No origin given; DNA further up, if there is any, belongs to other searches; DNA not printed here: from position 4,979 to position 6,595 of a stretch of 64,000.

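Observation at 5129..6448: Isolated AT-rich gene between radA and ispD with a HEPN-like R-x4-H C-terminal domain: candidate single-gene defence or abortive-infection module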

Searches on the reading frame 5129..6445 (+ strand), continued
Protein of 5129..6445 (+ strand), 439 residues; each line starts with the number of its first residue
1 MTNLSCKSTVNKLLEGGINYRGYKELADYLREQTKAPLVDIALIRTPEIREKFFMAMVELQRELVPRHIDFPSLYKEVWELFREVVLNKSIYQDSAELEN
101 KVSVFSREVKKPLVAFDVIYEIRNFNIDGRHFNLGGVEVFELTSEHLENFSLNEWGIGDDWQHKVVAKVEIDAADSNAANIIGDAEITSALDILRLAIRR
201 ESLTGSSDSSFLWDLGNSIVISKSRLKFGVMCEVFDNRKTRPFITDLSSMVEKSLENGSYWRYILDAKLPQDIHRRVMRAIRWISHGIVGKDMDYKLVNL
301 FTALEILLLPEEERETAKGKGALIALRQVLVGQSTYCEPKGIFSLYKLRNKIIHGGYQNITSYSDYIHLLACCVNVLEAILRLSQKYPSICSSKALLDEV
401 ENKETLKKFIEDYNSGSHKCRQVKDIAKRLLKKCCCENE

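Call 69: list_cluster_members(proteins=[P0046, P0048, P0053, P0060, P0068, P0086, P0104, P0093, P0151, P0181])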
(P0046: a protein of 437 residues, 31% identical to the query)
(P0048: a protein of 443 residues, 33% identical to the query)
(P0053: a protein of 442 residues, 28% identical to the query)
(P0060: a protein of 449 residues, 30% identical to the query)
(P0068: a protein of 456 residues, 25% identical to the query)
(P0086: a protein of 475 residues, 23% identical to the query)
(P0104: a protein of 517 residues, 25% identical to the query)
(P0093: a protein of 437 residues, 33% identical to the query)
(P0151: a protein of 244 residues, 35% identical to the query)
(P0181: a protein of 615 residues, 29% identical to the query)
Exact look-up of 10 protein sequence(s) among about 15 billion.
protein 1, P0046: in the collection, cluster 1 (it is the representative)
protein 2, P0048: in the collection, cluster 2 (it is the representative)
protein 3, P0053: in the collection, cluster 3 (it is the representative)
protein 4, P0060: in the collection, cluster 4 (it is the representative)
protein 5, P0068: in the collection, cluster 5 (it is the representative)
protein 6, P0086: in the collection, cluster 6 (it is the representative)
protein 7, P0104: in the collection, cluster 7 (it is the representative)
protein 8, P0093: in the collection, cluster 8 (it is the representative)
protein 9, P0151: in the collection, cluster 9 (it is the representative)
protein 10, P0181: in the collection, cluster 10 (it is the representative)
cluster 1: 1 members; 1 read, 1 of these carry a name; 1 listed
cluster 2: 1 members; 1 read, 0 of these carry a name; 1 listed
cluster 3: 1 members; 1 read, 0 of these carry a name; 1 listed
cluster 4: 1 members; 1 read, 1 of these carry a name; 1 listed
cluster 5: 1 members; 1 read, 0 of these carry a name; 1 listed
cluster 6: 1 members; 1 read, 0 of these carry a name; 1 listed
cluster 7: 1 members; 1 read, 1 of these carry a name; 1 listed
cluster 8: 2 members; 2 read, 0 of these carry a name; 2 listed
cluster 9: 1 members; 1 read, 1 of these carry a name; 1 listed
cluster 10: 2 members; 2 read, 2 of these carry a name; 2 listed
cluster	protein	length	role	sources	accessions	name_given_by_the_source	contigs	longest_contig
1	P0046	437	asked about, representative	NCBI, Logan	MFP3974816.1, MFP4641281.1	MAG: hypothetical protein ACLFVK_01155 [Dehalococcoidia bacterium]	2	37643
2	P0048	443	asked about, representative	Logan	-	-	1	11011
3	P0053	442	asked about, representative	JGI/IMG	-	-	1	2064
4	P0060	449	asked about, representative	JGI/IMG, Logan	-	hypothetical protein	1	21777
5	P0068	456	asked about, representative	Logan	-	-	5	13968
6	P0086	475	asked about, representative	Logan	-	-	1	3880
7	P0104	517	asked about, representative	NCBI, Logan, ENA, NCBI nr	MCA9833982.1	MAG: hypothetical protein KC435_08560 [Thermomicrobiales bacterium] | hypothetical protein [Thermomicrobiales bacterium]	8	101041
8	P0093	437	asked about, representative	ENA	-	-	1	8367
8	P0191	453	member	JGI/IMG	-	-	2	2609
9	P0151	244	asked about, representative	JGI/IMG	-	hypothetical protein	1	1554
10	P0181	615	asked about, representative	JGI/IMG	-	hypothetical protein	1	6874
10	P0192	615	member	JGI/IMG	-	hypothetical protein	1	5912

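Call 70: find_encoding_contigs(protein=P0104, flank=7000, max_places=2)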
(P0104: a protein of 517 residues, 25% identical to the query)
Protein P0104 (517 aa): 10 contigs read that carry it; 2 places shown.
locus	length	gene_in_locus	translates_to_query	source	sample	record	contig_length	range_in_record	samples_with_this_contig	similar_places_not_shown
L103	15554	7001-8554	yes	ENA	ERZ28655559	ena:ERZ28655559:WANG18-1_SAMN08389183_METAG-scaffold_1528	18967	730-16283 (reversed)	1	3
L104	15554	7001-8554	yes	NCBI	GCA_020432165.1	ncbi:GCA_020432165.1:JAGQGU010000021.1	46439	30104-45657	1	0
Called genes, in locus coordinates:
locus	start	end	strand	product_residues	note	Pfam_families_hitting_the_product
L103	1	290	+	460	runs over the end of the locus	PF01551:Peptidase_M23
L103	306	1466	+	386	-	PF07995:GSDH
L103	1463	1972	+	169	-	PF00583:Acetyltransf_1, PF13673:Acetyltransf_10, PF13508:Acetyltransf_7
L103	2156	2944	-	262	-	PF13529:Peptidase_C39_2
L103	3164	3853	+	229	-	PF07751:Abi_2 (faint)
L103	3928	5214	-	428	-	PF01053:Cys_Met_Meta_PP, PF01041:DegT_DnrJ_EryC1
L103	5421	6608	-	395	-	PF00561:Abhydrolase_1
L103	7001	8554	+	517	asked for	-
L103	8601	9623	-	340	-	PF02016:Peptidase_S66, PF17676:Peptidase_S66C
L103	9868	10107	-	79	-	PF10006:DUF2249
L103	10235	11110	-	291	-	PF04439:Adenyl_transf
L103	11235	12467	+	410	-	PF11806:Enterochelin_N, PF00326:Peptidase_S9 (faint), PF00756:Esterase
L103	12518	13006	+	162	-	-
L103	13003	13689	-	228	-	PF00175:NAD_binding_1 (weak)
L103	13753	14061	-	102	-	PF00583:Acetyltransf_1, PF13508:Acetyltransf_7, PF13673:Acetyltransf_10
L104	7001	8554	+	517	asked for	-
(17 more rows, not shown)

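Call 71: find_encoding_contigs(protein=P0046, flank=7000, max_places=2)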
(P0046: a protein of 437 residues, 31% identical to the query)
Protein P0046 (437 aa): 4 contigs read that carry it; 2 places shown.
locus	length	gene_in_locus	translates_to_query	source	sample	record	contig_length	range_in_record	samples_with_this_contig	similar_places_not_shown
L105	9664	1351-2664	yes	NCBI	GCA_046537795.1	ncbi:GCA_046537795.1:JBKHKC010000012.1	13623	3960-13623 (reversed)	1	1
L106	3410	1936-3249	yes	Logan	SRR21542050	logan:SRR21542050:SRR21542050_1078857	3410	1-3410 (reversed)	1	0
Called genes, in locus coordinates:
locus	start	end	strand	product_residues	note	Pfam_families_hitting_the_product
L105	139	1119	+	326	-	PF14307:Glyco_tran_WbsX, PF16317:Glyco_hydro_99 (weak)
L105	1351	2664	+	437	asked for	-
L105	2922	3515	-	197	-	PF00111:Fer2 (weak), PF13510:Fer2_4, PF13187:Fer4_9 (faint), PF13237:Fer4_10 (faint), PF14697:Fer4_21, PF12838:Fer4_7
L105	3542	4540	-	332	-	PF00890:FAD_binding_2 (faint), PF01494:FAD_binding_3 (faint), PF03486:HI0933_like (faint), PF07992:Pyr_redox_2, PF12831:FAD_oxidored (weak), PF13738:Pyr_redox_3, PF00070:Pyr_redox, PF01266:DAO (weak), +1 more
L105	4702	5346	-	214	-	PF07796:DUF1638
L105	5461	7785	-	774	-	PF00111:Fer2, PF17651:Raco_middle, PF14574:RACo_C_ter, PF00571:CBS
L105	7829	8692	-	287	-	PF05116:S6PP, PF08282:Hydrolase_3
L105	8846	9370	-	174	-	PF01161:PBP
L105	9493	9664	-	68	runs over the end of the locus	PF00037:Fer4 (weak), PF12837:Fer4_6 (weak)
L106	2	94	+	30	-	?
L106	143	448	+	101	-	PF02915:Rubrerythrin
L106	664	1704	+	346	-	PF16317:Glyco_hydro_99 (weak), PF14307:Glyco_tran_WbsX, PF16317:Glyco_hydro_99 (weak)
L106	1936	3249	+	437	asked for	-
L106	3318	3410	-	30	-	?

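Call 72: find_encoding_contigs(protein=P0060, flank=7000, max_places=2)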
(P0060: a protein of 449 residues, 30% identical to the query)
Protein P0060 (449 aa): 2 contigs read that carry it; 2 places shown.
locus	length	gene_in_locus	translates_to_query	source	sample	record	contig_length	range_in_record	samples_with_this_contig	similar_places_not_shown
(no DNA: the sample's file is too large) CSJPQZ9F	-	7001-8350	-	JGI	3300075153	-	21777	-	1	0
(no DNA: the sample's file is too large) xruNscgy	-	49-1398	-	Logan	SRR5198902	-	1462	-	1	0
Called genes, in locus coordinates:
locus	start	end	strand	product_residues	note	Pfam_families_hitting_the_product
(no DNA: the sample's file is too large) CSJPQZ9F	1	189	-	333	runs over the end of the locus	PF01180:DHO_dh, PF01207:Dus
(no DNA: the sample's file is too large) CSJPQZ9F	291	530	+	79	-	-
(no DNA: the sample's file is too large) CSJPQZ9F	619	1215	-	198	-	PF01917:Flagellin_arch-type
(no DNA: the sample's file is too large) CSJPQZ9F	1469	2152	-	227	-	PF00730:HhH-GPD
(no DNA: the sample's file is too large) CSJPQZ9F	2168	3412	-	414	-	PF00682:HMGL-like, PF22617:HCS_D2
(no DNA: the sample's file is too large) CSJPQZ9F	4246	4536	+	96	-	PF04456:DUF503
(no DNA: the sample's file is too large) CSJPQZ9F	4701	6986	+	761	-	PF00270:DEAD, PF00271:Helicase_C, PF22982:WHD_HRQ1, PF09369:MZB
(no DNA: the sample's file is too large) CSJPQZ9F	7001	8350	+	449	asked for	-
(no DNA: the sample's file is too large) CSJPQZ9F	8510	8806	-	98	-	PF13744:HTH_37 (weak), PF01381:HTH_3, PF12844:HTH_19 (faint)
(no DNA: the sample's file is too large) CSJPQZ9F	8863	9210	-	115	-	PF05973:Gp49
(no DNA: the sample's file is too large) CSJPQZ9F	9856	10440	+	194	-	PF00582:Usp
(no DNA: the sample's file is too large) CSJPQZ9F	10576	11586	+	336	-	PF00389:2-Hacid_dh (weak), PF02826:2-Hacid_dh_C, PF03446:NAD_binding_2 (weak)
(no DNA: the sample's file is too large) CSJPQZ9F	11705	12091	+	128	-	PF00072:Response_reg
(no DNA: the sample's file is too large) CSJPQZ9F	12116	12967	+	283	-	PF00582:Usp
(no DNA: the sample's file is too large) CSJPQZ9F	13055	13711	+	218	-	PF00753:Lactamase_B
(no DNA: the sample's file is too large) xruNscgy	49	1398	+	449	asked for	-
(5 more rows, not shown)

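Call 76: fold_search(model_id=the predicted structure, library=viral)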
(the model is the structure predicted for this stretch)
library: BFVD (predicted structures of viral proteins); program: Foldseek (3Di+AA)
matches with E <= 10: 175; with E <= 0.001: 0
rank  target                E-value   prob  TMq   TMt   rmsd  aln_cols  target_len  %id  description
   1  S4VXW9                5.1e-01  0.05  0.11  0.10  21.0       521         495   10  Uncharacterized protein [Pandoravirus salinus]
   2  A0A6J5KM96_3          5.3e-01  0.06  0.13  0.05  24.9       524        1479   10  AdoMet_MTases domain containing protein [uncultured Caudovirales phage]
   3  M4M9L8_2              6.9e-01  0.04  0.10  0.06  24.3       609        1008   10  (no name in the UniProt tables at hand)
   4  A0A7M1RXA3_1          7.2e-01  0.07  0.15  0.09  24.9       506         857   10  Uncharacterized protein [uncultured phage cr108_1]
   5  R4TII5                7.2e-01  0.04  0.11  0.07  22.9       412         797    8  (no name in the UniProt tables at hand)
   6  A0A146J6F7            7.5e-01  0.18  0.15  0.08  18.2       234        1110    9  (no name in the UniProt tables at hand)
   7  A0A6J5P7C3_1          7.5e-01  0.05  0.13  0.07  24.3       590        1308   11  Uncharacterized protein [uncultured Caudovirales phage]
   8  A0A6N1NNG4            7.8e-01  0.15  0.14  0.19  16.4       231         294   14  Putative translation factor [Tupanvirus soda lake]
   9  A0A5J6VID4            8.9e-01  0.13  0.10  0.07  13.7       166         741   15  protein-synthesizing GTPase [Megaviridae environmental sample]
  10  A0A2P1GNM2            8.9e-01  0.11  0.10  0.16  17.9       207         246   15  M1 [Wuhan spiny eel influenza virus]
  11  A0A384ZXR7            1.0e+00  0.04  0.10  0.06  35.1       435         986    9  Uncharacterized protein [Dickeya phage vB_DsoM_JA29]
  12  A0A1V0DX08            1.1e+00  0.06  0.14  0.10  26.0       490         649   12  Tape measure protein [Synechococcus virus S-ESS1]
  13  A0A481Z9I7            1.1e+00  0.06  0.10  0.07  28.6       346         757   11  DNA topoisomerase 2 [Pithovirus LCPAC304]
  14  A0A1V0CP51            1.1e+00  0.07  0.10  0.13  15.6       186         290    9  (no name in the UniProt tables at hand)
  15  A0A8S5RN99            1.1e+00  0.06  0.14  0.07  27.8       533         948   10  Minor tail protein [virus sp. ctBS918]
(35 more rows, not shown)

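Call 78: list_cluster_members(proteins=[P0001, P0007, P0010, P0036, P0038, P0026])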
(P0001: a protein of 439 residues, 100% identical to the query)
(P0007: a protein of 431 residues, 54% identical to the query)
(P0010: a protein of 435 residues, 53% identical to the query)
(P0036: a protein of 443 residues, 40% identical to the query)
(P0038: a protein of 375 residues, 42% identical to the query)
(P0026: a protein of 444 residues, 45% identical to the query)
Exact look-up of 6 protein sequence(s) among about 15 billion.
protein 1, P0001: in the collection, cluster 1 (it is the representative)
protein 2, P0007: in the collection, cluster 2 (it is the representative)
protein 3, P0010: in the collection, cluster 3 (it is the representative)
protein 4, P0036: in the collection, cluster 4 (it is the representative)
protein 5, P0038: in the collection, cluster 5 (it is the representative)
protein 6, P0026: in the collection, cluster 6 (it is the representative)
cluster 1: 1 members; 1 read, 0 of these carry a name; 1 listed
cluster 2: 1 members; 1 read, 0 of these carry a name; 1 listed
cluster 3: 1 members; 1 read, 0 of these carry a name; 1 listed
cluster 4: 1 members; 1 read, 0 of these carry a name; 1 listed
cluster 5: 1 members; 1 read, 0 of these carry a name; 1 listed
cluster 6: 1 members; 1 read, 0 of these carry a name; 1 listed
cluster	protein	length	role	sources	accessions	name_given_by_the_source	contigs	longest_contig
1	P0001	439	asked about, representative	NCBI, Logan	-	-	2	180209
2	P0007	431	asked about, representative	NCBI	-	-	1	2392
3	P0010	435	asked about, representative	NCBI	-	-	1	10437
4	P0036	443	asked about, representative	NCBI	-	-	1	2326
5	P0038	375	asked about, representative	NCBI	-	-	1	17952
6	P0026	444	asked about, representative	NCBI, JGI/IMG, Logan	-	-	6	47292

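Call 82: search_protein_families(library=pfam, alignment_id=A2, max_evalue=1)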
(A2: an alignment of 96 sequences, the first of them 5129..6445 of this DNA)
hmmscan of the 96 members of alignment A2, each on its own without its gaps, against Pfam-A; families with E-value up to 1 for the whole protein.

A. member 1, window:5129-6445:+ (439 aa): 1 family
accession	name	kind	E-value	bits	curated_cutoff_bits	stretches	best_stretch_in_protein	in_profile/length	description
PF18735.6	HEPN_RiboL-PSP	-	0.00034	21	28.4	1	340-380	144-185/191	RiboL-PSP-HEPN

B. families by the number of members that match (of 96 scanned): 58 families (the first 25 are shown)
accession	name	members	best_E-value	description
PF18735.6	HEPN_RiboL-PSP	6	0.00034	RiboL-PSP-HEPN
PF08938.16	HBS1_N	2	0.065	HBS1 N-terminus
PF09638.15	Ph1570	1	0.0021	Ph1570 protein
PF23349.2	BBS7_hp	1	0.0083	BBS7 hairpin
PF20716.2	ATPTG10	1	0.0096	ATPTG10-like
PF08939.15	Bles03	1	0.01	Basophilic leukemia-expressed protein Bles03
PF19539.4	DUF6063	1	0.011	Family of unknown function (DUF6063)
PF24783.1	FANCA_arcN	1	0.016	FANCA arcN subdomain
PF15036.11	IL34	1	0.018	Interleukin 34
PF13032.11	RNaseH_pPIWI_RE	1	0.025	RNaseH domain of pPIWI_RE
PF03069.20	FmdA_AmdA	1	0.028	Acetamidase/Formamidase family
PF22592.2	FCaBP_EF-hand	1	0.04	FCaBP EF-hand domain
PF25134.1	DUF7821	1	0.04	Domain of unknown function (DUF7821)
PF23150.1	CFAP61_dimer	1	0.045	CFAP61 dimerisation domain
PF20439.3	SpoIVA_C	1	0.05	Sporulation stage IV protein A, C-terminal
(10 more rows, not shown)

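Call 86: search_dna_similar(query=window:5129-6445:+, collection=phages, mode=protein, max_evalue=0.01, max_rows=8)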
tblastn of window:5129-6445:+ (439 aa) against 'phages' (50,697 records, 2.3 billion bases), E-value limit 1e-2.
No match.

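Call 87: search_dna_similar(query=window:5129-6445:+, collection=plasmids, mode=protein, max_evalue=0.01, max_rows=8)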
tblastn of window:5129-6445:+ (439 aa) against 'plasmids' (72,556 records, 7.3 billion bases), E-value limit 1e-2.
No match.

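Call 88: find_related_loci(query=A1, collection=viral_contigs, flank=5000)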
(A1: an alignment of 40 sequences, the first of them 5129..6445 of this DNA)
Query A1 (439 aa) in viral_contigs; peptide patterns used: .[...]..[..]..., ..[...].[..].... (x = any residue, [..] = any of these).
19 stretches matched a pattern, but none encodes a relative of the query by tblastn (E <= 1e-3).
